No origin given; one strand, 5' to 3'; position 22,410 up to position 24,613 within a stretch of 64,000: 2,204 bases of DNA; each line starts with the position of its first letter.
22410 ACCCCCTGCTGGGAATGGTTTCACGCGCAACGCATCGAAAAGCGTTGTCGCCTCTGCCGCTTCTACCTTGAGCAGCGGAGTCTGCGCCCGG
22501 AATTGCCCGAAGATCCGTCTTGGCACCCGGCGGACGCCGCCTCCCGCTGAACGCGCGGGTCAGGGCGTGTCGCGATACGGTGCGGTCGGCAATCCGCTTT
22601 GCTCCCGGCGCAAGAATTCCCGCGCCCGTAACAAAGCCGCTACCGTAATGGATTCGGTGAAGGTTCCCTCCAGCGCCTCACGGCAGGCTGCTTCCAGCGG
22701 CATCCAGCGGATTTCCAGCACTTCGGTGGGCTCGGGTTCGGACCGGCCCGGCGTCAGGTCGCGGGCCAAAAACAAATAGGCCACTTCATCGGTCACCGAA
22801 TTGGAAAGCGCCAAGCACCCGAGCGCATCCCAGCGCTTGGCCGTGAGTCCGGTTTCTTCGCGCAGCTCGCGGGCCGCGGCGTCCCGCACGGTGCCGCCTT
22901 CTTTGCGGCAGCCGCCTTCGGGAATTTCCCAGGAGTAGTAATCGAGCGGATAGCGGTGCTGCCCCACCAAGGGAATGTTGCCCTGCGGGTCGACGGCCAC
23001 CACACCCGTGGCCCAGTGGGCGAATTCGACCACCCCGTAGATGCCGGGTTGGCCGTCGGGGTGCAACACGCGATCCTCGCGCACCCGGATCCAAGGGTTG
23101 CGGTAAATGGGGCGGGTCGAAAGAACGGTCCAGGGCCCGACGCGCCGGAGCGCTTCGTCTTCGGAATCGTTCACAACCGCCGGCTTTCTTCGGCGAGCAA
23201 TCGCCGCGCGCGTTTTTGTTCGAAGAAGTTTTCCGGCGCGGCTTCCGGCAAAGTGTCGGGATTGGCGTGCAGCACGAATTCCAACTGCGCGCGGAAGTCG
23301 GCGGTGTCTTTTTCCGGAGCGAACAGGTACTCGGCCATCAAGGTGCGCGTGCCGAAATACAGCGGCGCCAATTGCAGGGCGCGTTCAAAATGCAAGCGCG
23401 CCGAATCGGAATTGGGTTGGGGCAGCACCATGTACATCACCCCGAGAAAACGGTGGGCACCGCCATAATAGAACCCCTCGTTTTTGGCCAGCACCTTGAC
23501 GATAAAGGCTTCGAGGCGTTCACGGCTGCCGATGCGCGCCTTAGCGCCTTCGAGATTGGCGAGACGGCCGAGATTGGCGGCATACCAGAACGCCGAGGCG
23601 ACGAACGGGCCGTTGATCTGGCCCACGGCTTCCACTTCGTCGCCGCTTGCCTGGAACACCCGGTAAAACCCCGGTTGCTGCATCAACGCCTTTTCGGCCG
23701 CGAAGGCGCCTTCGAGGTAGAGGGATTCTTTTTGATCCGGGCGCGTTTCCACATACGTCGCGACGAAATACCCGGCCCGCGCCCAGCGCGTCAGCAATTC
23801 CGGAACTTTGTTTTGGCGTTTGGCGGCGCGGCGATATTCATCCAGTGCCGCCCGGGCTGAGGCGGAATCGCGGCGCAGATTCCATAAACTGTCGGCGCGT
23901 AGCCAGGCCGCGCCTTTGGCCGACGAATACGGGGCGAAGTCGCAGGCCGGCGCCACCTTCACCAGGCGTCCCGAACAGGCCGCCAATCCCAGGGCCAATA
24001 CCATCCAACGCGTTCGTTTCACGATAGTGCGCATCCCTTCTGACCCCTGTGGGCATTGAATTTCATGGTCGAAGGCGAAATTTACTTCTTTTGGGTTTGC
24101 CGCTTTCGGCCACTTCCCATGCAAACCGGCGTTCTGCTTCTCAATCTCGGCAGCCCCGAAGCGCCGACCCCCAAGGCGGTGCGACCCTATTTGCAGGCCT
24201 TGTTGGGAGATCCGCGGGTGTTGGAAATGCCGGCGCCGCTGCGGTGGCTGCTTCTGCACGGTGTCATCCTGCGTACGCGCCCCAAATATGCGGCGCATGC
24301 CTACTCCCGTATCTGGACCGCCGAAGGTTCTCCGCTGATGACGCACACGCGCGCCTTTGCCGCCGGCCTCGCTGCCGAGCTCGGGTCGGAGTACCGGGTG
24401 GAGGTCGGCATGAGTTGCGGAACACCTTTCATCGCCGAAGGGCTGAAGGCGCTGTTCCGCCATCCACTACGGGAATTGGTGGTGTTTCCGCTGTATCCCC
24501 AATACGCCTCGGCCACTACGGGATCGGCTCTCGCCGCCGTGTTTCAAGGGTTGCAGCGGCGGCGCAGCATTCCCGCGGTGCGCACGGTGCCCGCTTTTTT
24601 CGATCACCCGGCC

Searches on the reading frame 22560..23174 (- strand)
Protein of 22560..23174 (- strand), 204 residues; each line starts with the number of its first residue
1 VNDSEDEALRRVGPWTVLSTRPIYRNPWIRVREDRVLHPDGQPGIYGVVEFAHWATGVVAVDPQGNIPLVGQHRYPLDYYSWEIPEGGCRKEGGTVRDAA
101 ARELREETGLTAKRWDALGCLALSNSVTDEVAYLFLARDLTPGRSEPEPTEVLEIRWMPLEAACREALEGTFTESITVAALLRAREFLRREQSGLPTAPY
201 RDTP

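Call 54: search_protein_families(library=pfam, proteins=[window:22560-23174:-], max_evalue=0.0001)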
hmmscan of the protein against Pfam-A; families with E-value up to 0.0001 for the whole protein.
window:22560-23174:- (204 aa): 1 family
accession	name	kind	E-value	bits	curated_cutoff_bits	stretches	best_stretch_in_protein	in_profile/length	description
PF00293.34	NUDIX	-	1.5e-18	67.5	21.1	1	53-166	3-119/134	NUDIX domain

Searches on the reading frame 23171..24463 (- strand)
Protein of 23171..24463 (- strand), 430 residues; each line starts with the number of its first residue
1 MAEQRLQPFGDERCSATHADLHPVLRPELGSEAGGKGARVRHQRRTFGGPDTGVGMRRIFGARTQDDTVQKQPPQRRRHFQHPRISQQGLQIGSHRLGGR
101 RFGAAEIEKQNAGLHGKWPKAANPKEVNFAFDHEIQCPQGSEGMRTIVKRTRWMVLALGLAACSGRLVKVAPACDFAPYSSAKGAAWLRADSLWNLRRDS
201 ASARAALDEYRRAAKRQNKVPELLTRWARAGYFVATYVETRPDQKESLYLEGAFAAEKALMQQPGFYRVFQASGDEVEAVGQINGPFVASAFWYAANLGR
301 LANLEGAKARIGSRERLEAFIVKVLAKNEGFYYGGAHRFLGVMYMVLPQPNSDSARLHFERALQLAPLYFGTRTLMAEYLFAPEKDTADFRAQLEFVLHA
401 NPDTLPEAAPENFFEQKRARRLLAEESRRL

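Call 54: search_protein_families(library=pfam, proteins=[window:23171-24463:-], max_evalue=0.0001)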
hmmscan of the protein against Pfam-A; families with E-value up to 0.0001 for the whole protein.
window:23171-24463:- (430 aa): 1 family
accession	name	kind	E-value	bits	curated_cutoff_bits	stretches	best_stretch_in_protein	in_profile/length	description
PF16811.11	TAtT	-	3.3e-19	69.7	26.5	1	246-427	71-260/263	TRAP transporter T-component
